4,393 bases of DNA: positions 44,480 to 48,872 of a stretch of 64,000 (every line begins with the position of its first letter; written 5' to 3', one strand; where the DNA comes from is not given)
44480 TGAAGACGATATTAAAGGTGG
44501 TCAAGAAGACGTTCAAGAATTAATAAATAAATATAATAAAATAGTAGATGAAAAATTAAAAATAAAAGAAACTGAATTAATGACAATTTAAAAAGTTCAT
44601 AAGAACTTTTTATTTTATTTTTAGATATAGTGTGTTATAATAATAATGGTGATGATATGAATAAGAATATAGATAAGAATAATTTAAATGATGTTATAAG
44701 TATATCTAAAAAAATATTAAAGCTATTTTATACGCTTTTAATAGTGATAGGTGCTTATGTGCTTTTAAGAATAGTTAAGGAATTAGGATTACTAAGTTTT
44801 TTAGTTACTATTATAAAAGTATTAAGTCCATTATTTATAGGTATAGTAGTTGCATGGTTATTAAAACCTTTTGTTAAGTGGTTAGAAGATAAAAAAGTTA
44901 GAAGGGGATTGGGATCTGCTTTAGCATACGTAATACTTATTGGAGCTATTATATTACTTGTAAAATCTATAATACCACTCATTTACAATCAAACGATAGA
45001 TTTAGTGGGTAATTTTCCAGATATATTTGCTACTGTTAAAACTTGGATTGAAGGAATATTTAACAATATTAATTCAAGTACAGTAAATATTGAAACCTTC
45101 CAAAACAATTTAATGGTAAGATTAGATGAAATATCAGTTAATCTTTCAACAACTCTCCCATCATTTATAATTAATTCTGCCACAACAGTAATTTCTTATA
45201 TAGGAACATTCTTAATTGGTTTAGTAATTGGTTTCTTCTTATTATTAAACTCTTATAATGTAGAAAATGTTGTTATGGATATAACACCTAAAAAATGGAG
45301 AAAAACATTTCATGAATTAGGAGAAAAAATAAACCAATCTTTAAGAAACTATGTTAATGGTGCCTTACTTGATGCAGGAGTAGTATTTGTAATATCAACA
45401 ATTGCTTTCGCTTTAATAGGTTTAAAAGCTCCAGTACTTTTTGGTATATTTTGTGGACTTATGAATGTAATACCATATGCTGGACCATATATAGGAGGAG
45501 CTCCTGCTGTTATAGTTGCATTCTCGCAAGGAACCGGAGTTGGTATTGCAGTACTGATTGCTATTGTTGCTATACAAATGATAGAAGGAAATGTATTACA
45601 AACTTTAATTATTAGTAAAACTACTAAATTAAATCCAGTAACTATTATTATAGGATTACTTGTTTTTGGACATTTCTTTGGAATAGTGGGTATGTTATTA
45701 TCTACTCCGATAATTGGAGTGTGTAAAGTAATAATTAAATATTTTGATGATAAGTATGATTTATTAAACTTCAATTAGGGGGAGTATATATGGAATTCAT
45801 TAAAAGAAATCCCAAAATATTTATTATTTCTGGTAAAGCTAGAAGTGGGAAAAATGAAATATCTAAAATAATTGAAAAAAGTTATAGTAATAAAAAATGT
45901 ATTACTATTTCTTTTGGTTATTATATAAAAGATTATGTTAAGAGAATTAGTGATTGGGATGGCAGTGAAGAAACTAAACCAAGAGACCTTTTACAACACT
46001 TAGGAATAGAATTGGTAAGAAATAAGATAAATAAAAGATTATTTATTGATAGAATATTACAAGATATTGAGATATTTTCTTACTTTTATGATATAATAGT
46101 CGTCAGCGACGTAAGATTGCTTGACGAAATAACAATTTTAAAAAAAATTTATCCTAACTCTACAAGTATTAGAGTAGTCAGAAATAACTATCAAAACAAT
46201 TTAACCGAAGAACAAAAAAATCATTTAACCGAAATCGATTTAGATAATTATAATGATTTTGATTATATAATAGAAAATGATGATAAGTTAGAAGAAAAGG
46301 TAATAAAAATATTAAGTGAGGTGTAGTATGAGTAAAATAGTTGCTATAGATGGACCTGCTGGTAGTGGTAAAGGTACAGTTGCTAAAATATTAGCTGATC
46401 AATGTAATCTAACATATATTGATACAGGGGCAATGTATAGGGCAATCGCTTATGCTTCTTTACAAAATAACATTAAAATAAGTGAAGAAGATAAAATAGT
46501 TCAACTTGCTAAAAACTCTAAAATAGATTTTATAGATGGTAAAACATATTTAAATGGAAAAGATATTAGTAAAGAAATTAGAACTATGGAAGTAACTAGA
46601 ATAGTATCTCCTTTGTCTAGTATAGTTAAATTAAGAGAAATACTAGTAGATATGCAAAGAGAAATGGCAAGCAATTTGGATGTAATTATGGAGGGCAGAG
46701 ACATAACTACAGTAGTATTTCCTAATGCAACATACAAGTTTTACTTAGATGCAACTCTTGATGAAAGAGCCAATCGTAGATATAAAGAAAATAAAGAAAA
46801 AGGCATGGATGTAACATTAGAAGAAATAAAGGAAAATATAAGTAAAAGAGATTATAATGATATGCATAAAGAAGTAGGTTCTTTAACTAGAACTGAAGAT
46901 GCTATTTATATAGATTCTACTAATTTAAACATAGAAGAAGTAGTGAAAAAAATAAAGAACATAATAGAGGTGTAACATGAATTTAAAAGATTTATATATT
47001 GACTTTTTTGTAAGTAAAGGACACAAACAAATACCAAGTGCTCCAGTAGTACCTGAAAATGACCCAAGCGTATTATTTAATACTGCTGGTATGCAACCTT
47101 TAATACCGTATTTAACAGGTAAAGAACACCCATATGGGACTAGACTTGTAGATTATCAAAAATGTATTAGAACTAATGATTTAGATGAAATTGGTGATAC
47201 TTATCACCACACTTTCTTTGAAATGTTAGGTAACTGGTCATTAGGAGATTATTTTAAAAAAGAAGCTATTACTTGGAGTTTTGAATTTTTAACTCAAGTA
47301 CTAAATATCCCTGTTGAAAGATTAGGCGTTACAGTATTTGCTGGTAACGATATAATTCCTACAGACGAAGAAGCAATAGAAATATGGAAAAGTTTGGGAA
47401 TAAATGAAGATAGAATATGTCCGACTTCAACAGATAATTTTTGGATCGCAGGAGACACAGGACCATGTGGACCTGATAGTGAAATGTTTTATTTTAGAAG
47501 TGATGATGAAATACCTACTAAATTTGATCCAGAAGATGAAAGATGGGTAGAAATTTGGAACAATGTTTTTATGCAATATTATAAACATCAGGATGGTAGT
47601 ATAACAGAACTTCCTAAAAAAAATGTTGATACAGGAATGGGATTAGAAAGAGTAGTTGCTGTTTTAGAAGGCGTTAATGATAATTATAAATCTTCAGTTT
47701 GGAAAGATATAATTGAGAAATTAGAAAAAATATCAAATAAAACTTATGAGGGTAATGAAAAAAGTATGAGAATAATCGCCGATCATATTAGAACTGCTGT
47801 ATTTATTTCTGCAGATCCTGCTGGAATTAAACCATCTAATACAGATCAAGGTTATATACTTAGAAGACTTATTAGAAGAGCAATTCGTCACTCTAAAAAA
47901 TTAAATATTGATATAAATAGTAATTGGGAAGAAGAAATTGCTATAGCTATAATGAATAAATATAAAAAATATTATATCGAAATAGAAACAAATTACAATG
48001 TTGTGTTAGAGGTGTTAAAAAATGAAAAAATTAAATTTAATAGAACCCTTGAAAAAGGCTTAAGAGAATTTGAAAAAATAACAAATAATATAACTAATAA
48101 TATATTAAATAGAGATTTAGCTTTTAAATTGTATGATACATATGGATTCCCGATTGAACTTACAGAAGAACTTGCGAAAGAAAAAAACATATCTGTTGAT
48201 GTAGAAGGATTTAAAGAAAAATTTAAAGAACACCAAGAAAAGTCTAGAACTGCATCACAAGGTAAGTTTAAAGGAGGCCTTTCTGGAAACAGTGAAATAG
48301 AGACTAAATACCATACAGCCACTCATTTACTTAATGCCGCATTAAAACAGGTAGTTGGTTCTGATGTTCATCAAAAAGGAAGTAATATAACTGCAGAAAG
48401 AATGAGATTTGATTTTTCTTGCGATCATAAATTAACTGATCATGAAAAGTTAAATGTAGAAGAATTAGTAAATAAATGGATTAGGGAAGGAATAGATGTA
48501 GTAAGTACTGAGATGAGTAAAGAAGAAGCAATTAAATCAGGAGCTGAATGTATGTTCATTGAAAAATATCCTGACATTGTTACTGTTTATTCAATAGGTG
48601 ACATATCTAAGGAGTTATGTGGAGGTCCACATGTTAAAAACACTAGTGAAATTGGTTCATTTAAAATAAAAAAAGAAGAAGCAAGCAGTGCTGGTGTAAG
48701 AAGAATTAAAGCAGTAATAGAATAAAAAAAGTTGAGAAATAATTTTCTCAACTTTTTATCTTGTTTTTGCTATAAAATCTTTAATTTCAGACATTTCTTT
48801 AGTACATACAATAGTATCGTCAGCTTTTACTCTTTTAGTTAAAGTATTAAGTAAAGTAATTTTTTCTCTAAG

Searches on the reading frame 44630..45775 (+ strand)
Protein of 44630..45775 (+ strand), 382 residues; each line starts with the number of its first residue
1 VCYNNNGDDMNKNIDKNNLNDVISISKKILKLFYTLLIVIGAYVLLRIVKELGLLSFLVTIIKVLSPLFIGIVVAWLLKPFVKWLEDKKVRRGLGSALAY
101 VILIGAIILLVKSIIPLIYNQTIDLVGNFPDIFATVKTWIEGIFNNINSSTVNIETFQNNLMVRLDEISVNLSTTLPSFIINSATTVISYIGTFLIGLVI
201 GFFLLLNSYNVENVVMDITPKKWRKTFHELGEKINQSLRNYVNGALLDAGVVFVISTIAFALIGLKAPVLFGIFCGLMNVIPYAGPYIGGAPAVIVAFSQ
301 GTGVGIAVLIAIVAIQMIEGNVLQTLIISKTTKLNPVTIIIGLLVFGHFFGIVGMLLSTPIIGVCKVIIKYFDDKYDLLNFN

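Call 10: search_protein_families(library=pfam, proteins=[window:44630-45775:+], max_evalue=0.001)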
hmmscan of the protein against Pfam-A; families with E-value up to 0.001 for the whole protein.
window:44630-45775:+ (382 aa): 1 family
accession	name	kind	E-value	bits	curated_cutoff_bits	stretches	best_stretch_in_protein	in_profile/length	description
PF01594.21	AI-2E_transport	-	2.2e-63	214.9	34.3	1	55-371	11-325/327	AI-2E family transporter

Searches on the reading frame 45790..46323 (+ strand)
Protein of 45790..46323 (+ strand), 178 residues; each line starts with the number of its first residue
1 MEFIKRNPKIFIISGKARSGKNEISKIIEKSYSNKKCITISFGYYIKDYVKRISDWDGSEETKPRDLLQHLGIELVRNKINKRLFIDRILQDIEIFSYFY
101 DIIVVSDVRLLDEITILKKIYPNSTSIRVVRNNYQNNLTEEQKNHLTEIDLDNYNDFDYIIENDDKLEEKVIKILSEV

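Call 10: search_protein_families(library=pfam, proteins=[window:45790-46323:+], max_evalue=0.001)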
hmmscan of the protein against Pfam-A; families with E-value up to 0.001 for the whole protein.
window:45790-46323:+ (178 aa): 2 families
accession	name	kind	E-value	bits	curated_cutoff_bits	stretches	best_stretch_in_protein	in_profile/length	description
PF21448.3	DNMK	-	2.7e-12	47.2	27.1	1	64-169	130-228/232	Deoxynucleotide monophosphate kinase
PF04275.20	P-mevalo_kinase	-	1.7e-06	28.4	33.8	1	13-122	1-113/114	Phosphomevalonate kinase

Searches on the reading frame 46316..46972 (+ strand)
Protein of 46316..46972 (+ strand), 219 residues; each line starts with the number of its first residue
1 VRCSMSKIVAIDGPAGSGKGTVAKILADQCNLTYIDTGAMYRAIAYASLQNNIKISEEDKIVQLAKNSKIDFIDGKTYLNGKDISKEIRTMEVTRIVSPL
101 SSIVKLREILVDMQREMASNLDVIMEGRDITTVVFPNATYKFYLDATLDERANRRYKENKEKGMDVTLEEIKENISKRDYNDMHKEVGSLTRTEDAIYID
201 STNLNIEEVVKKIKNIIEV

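Call 10: search_protein_families(library=pfam, proteins=[window:46316-46972:+], max_evalue=0.001)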
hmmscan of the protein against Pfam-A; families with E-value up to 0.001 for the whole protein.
window:46316-46972:+ (219 aa): 6 families
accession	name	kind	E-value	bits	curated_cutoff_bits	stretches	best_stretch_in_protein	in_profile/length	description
PF02224.24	Cytidylate_kin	-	2.1e-75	253.5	26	1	9-217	1-209/211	Cytidylate kinase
PF13189.12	Cytidylate_kin2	-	2e-08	35.1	28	1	8-179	1-147/176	Cytidylate kinase-like family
PF13207.12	AAA_17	-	2e-07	31.8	27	1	13-62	2-47/136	AAA domain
PF13238.12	AAA_18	-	1.5e-05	25.9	29.4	1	9-162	1-115/128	AAA domain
PF00406.28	ADK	-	0.00022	21.8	26.8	1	13-48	3-38/151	Adenylate kinase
PF01202.28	SKI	-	0.00038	21.1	22.1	0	16-43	2-29/159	Shikimate kinase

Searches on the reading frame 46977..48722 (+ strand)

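Call 12: search_protein_families(library=pfam, proteins=[window:46977-48722:+], max_evalue=0.001)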
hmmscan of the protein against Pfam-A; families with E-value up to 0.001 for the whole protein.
window:46977-48722:+ (582 aa): 2 families
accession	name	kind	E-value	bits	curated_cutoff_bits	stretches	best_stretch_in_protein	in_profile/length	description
PF01411.24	tRNA-synt_2c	-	5.1e-143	478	30.3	1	3-432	2-437/552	tRNA synthetases class II (A)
PF07973.19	tRNA_SAD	-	6.1e-20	71.4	24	1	535-577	1-43/44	Threonyl and Alanyl tRNA synthetase second additional domain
